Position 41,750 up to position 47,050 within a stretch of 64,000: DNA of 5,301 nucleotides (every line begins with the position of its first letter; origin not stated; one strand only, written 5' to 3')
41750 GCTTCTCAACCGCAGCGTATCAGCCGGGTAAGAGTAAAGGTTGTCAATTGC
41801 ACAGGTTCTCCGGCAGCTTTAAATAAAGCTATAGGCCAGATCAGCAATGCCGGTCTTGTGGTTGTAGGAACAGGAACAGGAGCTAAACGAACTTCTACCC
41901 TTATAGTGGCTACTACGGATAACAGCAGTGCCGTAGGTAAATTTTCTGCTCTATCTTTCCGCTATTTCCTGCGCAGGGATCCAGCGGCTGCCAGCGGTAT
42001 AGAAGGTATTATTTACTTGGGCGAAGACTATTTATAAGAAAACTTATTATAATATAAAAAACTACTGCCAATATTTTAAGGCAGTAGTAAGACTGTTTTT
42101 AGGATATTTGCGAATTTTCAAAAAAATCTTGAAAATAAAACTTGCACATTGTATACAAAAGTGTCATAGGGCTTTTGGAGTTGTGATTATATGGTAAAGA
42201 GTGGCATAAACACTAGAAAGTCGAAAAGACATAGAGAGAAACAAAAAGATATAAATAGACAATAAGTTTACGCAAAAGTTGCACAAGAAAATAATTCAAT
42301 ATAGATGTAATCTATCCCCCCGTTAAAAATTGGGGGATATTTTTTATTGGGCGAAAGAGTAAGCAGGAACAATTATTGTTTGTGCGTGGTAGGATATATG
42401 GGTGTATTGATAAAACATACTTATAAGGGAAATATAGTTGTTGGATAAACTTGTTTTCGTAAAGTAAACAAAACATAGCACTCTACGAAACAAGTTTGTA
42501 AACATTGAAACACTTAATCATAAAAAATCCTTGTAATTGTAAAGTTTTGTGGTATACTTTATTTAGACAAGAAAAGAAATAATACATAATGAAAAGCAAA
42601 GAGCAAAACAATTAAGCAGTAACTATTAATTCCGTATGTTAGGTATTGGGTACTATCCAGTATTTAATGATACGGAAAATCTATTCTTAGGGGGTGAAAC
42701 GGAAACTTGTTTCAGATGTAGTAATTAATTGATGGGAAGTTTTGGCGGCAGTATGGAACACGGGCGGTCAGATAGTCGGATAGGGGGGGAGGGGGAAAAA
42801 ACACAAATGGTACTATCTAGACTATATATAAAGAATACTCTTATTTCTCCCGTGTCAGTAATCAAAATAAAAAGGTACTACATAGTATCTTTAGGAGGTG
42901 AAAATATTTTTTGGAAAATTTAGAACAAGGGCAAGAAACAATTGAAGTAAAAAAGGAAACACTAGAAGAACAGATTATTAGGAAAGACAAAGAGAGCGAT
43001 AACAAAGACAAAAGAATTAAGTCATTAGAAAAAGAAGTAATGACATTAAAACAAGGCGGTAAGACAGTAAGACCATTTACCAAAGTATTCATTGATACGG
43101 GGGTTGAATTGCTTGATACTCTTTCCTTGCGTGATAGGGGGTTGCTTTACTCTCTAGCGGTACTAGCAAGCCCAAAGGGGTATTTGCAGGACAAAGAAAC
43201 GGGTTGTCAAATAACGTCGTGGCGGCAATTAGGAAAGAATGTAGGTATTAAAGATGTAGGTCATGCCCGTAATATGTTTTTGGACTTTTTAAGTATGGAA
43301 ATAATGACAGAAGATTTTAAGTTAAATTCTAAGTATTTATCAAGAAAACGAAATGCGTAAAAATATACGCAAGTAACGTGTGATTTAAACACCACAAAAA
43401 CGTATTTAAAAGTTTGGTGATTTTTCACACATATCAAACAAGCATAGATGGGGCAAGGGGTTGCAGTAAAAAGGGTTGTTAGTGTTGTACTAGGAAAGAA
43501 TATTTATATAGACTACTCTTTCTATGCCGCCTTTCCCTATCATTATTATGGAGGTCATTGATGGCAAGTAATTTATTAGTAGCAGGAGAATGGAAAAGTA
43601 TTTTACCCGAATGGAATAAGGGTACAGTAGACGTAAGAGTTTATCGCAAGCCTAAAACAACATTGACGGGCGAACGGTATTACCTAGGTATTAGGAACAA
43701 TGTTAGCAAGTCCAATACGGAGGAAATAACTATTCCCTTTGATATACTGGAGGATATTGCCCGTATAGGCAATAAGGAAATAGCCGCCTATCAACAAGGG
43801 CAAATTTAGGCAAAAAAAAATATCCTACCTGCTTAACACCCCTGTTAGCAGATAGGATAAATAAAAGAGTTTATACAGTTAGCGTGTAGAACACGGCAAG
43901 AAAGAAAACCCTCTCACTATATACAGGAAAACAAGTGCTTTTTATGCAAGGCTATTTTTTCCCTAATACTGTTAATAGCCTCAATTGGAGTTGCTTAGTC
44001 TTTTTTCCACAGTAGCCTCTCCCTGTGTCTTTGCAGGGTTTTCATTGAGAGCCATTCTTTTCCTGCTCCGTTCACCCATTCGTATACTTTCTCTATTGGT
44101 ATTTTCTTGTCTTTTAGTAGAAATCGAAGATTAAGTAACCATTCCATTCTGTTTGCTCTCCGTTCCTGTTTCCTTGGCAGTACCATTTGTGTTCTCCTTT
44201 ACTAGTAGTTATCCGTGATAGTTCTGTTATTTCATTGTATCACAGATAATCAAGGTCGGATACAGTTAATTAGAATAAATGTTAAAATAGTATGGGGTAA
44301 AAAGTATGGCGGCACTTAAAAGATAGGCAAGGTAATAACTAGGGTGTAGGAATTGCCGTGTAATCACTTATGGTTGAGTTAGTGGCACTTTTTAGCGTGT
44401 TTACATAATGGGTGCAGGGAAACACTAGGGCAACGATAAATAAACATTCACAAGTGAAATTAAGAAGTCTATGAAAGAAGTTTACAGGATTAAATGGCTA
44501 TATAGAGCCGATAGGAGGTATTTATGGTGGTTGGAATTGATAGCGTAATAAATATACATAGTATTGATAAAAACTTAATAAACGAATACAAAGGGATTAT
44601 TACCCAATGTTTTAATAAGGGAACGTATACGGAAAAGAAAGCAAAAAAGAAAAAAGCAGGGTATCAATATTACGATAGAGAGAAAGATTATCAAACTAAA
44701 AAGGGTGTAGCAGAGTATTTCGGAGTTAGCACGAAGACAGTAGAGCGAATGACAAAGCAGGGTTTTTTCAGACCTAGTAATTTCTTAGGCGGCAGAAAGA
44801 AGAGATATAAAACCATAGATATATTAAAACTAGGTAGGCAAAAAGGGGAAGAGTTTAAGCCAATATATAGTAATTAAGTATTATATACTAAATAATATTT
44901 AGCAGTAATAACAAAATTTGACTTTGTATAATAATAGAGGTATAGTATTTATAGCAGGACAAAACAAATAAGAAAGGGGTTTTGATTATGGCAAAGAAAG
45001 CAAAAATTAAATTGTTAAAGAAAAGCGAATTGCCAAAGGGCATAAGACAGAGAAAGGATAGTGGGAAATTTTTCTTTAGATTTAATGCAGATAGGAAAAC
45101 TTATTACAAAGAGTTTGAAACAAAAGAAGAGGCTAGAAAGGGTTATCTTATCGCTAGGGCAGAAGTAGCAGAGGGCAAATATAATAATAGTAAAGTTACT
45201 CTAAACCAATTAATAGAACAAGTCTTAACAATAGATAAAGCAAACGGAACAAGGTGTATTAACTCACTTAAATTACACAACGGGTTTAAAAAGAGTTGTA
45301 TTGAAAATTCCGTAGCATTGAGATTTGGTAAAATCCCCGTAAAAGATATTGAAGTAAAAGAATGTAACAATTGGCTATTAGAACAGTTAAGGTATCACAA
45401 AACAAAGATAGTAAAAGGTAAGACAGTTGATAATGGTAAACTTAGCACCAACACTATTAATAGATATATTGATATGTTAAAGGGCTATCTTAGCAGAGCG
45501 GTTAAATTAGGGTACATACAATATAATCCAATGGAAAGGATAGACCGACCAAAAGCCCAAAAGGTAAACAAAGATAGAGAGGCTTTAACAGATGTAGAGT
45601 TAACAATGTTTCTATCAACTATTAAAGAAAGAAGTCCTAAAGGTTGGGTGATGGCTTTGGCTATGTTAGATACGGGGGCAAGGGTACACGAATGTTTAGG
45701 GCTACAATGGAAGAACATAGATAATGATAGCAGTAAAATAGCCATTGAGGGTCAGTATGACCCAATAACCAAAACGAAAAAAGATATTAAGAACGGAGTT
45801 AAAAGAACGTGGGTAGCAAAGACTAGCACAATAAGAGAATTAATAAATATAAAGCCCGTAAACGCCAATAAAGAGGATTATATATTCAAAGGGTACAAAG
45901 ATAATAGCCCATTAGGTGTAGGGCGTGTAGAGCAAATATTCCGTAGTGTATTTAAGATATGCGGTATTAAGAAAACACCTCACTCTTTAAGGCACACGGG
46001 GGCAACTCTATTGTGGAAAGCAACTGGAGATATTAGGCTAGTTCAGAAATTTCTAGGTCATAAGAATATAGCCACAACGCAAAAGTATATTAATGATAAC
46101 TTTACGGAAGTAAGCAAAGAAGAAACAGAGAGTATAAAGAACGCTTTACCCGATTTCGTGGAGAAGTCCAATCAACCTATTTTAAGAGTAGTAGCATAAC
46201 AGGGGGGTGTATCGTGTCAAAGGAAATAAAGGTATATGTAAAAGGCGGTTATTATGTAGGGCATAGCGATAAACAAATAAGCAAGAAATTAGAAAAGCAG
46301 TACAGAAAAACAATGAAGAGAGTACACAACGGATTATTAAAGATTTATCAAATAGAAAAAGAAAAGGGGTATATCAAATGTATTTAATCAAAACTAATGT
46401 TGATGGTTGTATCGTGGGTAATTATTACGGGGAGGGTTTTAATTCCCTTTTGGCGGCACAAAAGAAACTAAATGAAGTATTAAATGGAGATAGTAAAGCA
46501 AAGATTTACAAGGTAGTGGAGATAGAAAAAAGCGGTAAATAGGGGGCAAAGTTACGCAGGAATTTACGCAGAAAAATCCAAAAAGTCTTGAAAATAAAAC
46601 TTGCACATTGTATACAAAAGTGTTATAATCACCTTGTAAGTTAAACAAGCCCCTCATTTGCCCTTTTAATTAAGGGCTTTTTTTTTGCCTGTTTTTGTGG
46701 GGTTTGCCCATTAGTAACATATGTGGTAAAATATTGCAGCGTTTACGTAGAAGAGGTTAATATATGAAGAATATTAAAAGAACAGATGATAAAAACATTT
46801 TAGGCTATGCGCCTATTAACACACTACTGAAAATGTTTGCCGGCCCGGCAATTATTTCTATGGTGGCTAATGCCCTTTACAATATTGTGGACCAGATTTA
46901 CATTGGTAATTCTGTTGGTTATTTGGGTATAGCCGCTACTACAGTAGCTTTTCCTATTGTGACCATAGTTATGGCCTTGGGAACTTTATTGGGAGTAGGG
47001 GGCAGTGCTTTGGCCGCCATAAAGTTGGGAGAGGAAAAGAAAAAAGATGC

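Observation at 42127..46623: Minimal 4.46-kb integrative element: int + xis-like + tiny unknown ORFs between perfect 38-bp direct repeats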

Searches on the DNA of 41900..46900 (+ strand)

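Call 13: search_rna_families(source=window, start=41900, end=46900, threshold=evalue, max_evalue=5)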
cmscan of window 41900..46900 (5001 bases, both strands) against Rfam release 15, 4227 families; matches with E-value up to 5: 0.
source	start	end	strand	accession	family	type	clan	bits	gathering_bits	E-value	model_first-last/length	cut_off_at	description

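Call 79: search_dna_similar(query=window:42100-46650:+, collection=plasmids, mode=distant, max_evalue=0.001, max_rows=10)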
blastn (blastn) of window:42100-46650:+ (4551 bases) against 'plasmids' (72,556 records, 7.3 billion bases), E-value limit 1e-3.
No match.

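Call 80: search_dna_similar(query=window:42100-46650:+, collection=phages, mode=distant, max_evalue=0.001, max_rows=10)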
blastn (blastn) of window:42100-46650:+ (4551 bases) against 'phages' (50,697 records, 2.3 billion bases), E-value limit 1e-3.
No match.
